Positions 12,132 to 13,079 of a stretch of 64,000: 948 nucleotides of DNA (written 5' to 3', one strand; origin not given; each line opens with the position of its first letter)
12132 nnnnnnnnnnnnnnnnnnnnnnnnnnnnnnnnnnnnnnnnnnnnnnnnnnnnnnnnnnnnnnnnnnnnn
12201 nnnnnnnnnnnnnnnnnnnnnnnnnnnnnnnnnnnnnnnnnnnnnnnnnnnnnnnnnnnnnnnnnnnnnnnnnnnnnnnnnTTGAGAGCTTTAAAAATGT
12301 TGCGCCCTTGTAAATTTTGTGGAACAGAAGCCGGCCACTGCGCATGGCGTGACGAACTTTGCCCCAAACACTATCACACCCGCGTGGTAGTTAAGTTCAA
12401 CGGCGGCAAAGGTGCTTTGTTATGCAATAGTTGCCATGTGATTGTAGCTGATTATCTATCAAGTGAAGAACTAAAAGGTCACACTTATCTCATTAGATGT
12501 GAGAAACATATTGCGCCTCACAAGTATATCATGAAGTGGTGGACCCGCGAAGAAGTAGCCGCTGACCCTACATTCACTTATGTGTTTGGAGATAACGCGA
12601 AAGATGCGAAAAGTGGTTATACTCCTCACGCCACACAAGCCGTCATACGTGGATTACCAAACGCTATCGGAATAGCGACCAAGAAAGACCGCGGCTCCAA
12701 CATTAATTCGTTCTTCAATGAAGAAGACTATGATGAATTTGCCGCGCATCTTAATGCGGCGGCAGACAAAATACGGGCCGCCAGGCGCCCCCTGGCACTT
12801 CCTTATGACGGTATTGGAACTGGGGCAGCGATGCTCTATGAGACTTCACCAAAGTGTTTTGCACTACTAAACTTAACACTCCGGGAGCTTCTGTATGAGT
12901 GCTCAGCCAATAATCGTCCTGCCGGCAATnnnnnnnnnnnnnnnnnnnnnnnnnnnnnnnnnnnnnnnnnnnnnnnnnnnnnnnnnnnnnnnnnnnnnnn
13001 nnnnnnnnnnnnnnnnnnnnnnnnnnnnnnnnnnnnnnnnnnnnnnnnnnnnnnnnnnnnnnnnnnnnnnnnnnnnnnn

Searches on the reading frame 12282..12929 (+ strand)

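Call 41: search_protein_families(library=pfam, proteins=[window:12282-12929:+], max_evalue=0.01)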
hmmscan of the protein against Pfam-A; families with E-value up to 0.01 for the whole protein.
window:12282-12929:+ (216 aa): 1 family
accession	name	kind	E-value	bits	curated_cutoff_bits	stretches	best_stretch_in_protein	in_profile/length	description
PF25176.1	DUF7831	-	1.7e-24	86.3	27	1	84-196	4-115/118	Family of unknown function (DUF7831)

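Call 72: search_protein_families(library=ncbifam, proteins=[window:12282-12929:+], max_evalue=0.001)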
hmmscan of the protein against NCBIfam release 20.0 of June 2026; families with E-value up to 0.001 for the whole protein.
window:12282-12929:+ (216 aa): 0 families
